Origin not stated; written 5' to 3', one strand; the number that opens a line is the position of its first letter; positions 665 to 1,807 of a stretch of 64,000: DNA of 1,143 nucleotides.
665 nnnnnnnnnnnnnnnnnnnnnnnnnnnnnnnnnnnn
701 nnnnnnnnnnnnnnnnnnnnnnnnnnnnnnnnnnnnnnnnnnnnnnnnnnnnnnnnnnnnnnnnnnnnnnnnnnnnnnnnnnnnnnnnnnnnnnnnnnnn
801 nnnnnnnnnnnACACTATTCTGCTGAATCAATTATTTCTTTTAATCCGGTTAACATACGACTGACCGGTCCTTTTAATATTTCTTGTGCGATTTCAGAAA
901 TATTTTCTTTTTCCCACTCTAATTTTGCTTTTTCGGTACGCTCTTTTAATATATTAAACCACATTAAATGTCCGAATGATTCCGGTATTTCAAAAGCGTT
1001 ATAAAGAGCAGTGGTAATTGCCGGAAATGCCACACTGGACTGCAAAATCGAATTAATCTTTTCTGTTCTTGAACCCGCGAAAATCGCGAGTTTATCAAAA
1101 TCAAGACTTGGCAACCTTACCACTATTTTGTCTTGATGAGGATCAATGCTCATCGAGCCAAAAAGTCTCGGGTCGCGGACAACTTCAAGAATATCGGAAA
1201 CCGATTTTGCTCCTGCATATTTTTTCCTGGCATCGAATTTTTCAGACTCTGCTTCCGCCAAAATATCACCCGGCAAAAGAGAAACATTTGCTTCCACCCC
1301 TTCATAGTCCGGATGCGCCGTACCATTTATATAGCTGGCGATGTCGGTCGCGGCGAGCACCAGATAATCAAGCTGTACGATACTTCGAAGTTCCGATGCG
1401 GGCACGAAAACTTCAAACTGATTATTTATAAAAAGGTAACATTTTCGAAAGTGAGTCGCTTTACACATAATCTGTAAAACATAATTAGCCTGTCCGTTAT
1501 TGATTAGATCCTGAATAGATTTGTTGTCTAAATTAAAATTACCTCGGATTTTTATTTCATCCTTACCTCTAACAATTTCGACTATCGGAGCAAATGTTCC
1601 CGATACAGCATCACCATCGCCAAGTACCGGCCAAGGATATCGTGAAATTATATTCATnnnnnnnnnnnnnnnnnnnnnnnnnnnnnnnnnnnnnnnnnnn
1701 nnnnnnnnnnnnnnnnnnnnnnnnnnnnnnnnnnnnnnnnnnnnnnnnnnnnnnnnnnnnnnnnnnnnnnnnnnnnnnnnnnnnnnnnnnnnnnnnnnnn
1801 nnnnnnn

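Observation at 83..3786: Four-gene GHKL-ATPase cassette: a candidate uncharacterised defence system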

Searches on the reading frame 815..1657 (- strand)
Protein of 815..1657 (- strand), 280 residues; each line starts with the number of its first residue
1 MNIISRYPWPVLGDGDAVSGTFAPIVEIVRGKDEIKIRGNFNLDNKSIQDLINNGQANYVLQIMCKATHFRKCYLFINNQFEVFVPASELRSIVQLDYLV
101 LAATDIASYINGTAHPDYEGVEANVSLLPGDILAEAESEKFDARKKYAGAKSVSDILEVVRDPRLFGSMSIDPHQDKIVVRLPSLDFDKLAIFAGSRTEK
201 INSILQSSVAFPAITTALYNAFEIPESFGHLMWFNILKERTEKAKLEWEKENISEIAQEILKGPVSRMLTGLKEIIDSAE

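Call 3: search_protein_families(library=pfam, proteins=[window:815-1657:-], max_evalue=0.01)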
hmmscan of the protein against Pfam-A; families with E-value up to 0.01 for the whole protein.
window:815-1657:- (280 aa): 0 families

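Call 4: search_protein_families(library=padloc, proteins=[window:815-1657:-], max_evalue=0.01)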
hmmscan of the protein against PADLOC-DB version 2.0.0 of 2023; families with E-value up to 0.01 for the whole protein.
window:815-1657:- (280 aa): 1 family
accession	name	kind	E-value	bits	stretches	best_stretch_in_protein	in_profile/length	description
PDLC04583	PDC-M33B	-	1.9e-47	160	1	1-276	1-283/289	-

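Call 7: search_protein_families(library=ncbifam, proteins=[window:815-1657:-], max_evalue=0.1)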
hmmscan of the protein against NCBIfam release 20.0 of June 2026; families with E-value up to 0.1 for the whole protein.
window:815-1657:- (280 aa): 0 families

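Call 8: search_protein_families(library=phrogs, proteins=[window:815-1657:-], max_evalue=0.1)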
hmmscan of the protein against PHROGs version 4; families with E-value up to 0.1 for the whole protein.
window:815-1657:- (280 aa): 0 families

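Call 10: find_homologous_proteins(query=window:815-1657:-)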
Query window:815-1657:- (280 aa): 19 proteins with E <= 0.001 among 879 candidates.
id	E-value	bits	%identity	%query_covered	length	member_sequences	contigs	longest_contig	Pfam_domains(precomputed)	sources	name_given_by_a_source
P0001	3.4e-180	615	100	100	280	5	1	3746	-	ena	-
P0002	2.0e-134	465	76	100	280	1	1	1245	-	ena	-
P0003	7.0e-129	447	73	100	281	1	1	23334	-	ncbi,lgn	-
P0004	7.6e-128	443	71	100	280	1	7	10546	-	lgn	-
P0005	4.3e-127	441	71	100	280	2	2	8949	-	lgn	-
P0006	1.6e-124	432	70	100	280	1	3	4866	-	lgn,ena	-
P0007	1.0e-118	413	65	100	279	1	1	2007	-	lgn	-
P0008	3.7e-118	411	66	100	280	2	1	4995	-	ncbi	-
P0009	1.9e-115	403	65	100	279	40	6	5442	-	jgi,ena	-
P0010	5.3e-115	401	67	100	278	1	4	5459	-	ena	-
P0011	6.6e-114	398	64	100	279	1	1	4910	-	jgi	jgi:hypothetical protein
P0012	3.9e-113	395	64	100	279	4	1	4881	-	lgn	-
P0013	1.4e-110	387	64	100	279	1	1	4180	-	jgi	jgi:hypothetical protein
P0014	9.6e-109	381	62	99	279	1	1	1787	-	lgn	-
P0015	4.0e-108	379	62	100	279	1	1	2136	-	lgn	-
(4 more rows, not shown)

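Call 12: find_encoding_contigs(protein=P0003, flank=10000, max_places=3)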
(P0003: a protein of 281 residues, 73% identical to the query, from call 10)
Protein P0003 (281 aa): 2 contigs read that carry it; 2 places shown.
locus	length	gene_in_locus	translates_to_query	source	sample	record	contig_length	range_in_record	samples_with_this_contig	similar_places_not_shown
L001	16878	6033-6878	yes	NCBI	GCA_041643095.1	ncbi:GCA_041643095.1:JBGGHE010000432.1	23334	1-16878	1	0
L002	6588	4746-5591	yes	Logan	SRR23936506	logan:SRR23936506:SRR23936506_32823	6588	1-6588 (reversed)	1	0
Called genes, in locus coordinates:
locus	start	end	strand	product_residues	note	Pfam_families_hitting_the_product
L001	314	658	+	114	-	-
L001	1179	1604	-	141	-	PF02661:Fic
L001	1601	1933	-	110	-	-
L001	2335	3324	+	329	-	PF00145:DNA_methylase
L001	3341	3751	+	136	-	PF03852:Vsr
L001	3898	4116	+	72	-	-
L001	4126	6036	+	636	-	-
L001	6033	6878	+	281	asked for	-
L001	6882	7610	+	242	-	PF19866:DUF6339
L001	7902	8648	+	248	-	PF18734:HEPN_AbiU2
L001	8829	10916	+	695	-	-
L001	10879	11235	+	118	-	-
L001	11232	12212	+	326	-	PF03073:TspO_MBR, PF10646:Germane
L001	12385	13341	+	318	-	PF08950:DUF1861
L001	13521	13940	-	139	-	-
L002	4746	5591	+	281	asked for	-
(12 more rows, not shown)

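Call 13: find_homologous_proteins(query=A1, max_evalue=0.001)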
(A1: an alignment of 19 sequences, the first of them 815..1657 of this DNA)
Query A1 (19 sequences) (280 aa, profile of the alignment): 26 proteins with E <= 0.001 among 5254 candidates.
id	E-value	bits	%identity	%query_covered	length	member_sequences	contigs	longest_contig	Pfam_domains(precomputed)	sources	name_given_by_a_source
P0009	1.3e-158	544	65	100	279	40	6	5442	-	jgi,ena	-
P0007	2.1e-158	544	65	100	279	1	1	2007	-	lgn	-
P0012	4.9e-155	533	64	100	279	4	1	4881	-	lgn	-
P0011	4.2e-154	529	64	100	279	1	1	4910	-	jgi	jgi:hypothetical protein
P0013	1.1e-153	528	64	100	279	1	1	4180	-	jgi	jgi:hypothetical protein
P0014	1.0e-152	525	62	99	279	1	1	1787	-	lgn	-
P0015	1.6e-152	524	62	100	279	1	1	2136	-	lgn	-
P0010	7.6e-150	516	67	100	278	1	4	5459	-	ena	-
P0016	2.7e-149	514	61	100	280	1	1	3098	-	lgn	-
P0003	3.7e-148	510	73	100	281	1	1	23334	-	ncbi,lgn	-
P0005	4.8e-148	510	71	100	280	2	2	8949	-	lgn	-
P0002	1.7e-147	508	76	100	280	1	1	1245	-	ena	-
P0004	3.3e-147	507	71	100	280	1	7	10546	-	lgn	-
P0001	3.8e-147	507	100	100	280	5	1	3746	-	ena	-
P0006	3.9e-147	507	70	100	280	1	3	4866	-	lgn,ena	-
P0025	1.7e-47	180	32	96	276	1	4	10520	-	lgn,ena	-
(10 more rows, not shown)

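Call 18: find_encoding_contigs(protein=P0025, flank=10000, max_places=3)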
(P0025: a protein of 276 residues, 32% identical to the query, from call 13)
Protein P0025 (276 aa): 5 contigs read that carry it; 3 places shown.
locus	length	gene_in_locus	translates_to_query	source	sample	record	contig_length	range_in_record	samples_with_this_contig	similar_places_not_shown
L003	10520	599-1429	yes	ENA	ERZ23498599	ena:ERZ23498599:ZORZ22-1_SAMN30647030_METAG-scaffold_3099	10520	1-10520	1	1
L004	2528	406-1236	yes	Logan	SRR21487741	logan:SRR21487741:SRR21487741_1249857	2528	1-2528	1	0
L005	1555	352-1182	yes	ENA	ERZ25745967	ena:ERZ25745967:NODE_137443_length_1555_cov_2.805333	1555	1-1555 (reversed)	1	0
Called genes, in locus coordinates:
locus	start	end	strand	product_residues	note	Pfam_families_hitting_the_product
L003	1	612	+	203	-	?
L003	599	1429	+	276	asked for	-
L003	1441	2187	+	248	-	PF19866:DUF6339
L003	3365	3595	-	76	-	-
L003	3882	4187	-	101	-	PF05016:ParE_toxin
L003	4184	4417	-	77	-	-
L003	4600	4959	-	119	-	PF21781:DUF6876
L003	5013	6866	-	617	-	PF02195:ParB_N, PF17762:HTH_ParB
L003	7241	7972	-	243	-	PF10677:DUF2490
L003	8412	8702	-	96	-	PF19891:DUF6364 (weak)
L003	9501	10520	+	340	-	?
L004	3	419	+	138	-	?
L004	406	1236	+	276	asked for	-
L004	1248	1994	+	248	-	PF19866:DUF6339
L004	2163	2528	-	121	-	?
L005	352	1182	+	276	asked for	-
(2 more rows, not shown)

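Call 20: find_related_loci(query=A2, collection=genome_contigs, flank=8000)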
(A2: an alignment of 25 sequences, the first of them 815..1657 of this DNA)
Query A2 (280 aa) in genome_contigs; peptide patterns used: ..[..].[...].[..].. (x = any residue, [..] = any of these).
30 stretches matched a pattern; 1 encode a relative of the query (tblastn E <= 1e-3); 1 distinct loci.
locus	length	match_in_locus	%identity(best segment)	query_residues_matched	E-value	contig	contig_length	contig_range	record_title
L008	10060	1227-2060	65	1-280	8e-125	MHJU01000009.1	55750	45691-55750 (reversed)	MAG: Candidatus Jacksonbacteria bacterium RIFCSPLOWO2_02_FULL_44_20 rifcsplowo2_02_scaffold_1645, whole genome shotgun s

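Call 23: predict_structure(alignment_id=A2)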
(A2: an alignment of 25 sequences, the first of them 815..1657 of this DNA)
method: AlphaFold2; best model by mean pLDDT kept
length: 280 residues; sequences in the alignment: 25
mean_pLDDT: 85.4   pTM: 0.51
mean pLDDT of the five models: 85.4, 84.3, 80.3, 76.5, 75.5
residues with pLDDT >= 90: 127; 70-90: 121; 50-70: 27; < 50: 5
segments of 3 or more residues with pLDDT < 50: none
pLDDT, mean of each block of 10 residues (from residue 1): 70 88 92 89 94 96 91 95 91 93 92 82 84 94 61 80 87 90 86 68 72 93 85 87 90 90 79 72
secondary structure, 60 per line:
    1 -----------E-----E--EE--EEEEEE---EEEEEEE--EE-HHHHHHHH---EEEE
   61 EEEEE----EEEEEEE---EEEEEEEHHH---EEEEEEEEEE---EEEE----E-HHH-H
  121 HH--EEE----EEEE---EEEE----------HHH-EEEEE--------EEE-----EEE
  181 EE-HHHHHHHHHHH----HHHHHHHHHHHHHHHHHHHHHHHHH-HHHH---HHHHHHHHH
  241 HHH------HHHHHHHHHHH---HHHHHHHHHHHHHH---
elements in order: E25-30 E34-40 H46-53 E57-65 E70-76 E80-86 E93-102 E106-109 E125-127 E132-135 E139-142 E157-161 E170-172 E178-182 H184-194 H199-223 H225-228 H232-243 H250-260 H264-277

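Call 90: search_solved_structures(query=A2, max_evalue=5)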
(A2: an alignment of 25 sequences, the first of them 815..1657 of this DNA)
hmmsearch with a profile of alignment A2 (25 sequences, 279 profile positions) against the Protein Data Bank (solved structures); distinct sequences matched with E-value up to 5: 7.
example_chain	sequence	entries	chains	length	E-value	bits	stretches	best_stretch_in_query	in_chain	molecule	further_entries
7yn9_A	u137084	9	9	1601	0.29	13.4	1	70-186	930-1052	CRISPR-associated RAMP family protein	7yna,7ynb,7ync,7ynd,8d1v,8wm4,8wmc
8eex_A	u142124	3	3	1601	0.29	13.4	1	70-186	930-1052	Cas7-11 | CRISPR-associated RAMP family protein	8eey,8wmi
8gs2_A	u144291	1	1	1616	0.3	13.4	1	70-186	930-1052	CRISPR-associated RAMP family protein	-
7wah_A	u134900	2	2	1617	0.3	13.4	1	70-186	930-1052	CRISPR-associated RAMP family protein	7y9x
7y9y_A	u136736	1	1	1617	0.3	13.4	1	70-186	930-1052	CRISPR-associated RAMP family protein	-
6xu6_CP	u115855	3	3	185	0.89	11.8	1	243-278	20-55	60S ribosomal protein L17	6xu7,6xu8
4v6w_CP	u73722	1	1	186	0.89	11.8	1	243-278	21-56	60S ribosomal protein L17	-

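Call 97: search_protein_families(library=pfam, alignment_id=A6, max_evalue=0.0001)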
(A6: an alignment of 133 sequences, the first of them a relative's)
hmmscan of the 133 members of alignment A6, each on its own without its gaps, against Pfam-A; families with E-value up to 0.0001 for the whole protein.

A. member 1, L001:8661-10916:+ (751 aa): 0 families

B. families by the number of members that match (of 133 scanned): 143 families (the first 25 are shown)
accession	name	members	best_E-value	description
PF00239.26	Resolvase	6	1.3e-26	Resolvase, N terminal domain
PF07508.19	Recombinase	4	1.2e-15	Recombinase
PF13365.12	Trypsin_2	3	4.3e-25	Trypsin-like peptidase domain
PF13408.12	Zn_ribbon_recom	3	1.3e-07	Recombinase zinc beta ribbon domain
PF00133.28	tRNA-synt_1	2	5.5e-121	tRNA synthetases class I (I, L, M and V)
PF09334.17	tRNA-synt_1g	2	7.4e-95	tRNA synthetases class I (M)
PF13177.12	DNA_pol3_delta2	2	3.5e-45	DNA polymerase III, delta subunit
PF08264.19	Anticodon_1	2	6.4e-31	Anticodon-binding domain of tRNA ligase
PF00565.23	SNase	2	1.7e-27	Staphylococcal nuclease homologue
PF08937.16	ThsB_TIR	2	2.9e-26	Thoeris protein ThsB, TIR-like domain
PF01555.25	N6_N4_Mtase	2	2.7e-20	DNA methylase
PF02195.25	ParB_N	2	4.1e-12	ParB N-terminal domain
PF13091.12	PLDc_2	2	5.6e-11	PLD-like domain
PF00004.35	AAA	2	3.8e-10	ATPase family associated with various cellular activities (AAA)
PF00089.32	Trypsin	2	1.9e-09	Trypsin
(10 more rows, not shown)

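Call 105: fold_search(model_id=the predicted structure, library=pdb)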
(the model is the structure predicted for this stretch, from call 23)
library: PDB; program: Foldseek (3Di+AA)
matches with E <= 10: 1393; with E <= 0.001: 2
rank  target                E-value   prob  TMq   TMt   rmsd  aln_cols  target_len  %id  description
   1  1fg9_E                6.8e-04  1.00  0.23  0.32  12.2       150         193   11  3:1 COMPLEX OF INTERFERON-GAMMA RECEPTOR WITH INTERFERON-GAMMA DIMER (released 2000-08-11)
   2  4eq2                  9.2e-04  1.00  0.26  0.33   5.7       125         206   10  Crystal Structure Analysis of Chicken Interferon Gamma Receptor Alpha Chain (released 2013-04-24)
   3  7e9l_A                2.4e-03  0.99  0.22  0.13   7.7       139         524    7  Crystal Structure of POMGNT2 in complex with UDP and mono-mannosyl peptide (379Man short peptide) (released 2021-05-05)
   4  3bpn_C                2.7e-03  1.00  0.23  0.22   6.7       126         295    9  Crystal structure of the IL4-IL4R-IL13Ra ternary complex (released 2008-02-05)
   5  7e9j_A                2.8e-03  0.99  0.22  0.13   7.3       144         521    7  Crystal Structure of POMGNT2 in complex with UDP (released 2021-05-05)
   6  9npn_C                3.0e-03  0.93  0.25  0.11  15.0       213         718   10  Crystal structure of the inactive conformation of a glycoside hydrolase (CapGH2b - E465A Mutant) from the GH2 family i (released 2025-11-12)
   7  5urj                  4.0e-03  0.92  0.24  0.05  13.2       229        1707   10  Crystal structure of human BRR2 in complex with T-3905516 (released 2017-07-19)
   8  1va9_MODEL_1_A        4.0e-03  0.66  0.17  0.31  12.9       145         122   11  Solution structure of the second FNIII domain of DSCAML1 protein (released 2005-02-22)
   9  8k4q_A                4.3e-03  1.00  0.23  0.31   5.4       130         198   11  Crystal structure of nanobody HuNb103 bound to human interleukin-4 receptor subunit alpha (released 2024-06-26)
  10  1x5g_MODEL_1_A        4.3e-03  0.98  0.25  0.48   6.2       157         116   11  The solution structure of the second fibronectin type III domain of human Neogenin (released 2005-11-15)
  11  3og4_B                4.8e-03  1.00  0.24  0.33   4.2       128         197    6  The crystal structure of human interferon lambda 1 complexed with its high affinity receptor in space group P21212 (released 2010-10-20)
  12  5t7a_B                5.1e-03  0.97  0.20  0.46   7.2       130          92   12  Crystal structure of Br derivative BhCBM56 (released 2017-08-23)
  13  3wcy_A                5.4e-03  0.89  0.22  0.20  14.5       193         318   13  Murine Ifnar1 in complex with interferon-beta (released 2013-07-24)
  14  2l7q_MODEL_1_A        5.4e-03  0.80  0.20  0.36  12.0       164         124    8  Solution NMR structure of conjugate transposon protein BVU_1572(27-141) from Bacteroides Vulgatus, Northeast S (released 2010-12-29)
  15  8tld_F                6.1e-03  0.98  0.22  0.20   6.5       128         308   10  Structure of the IL-5 Signaling Complex (released 2024-04-10)
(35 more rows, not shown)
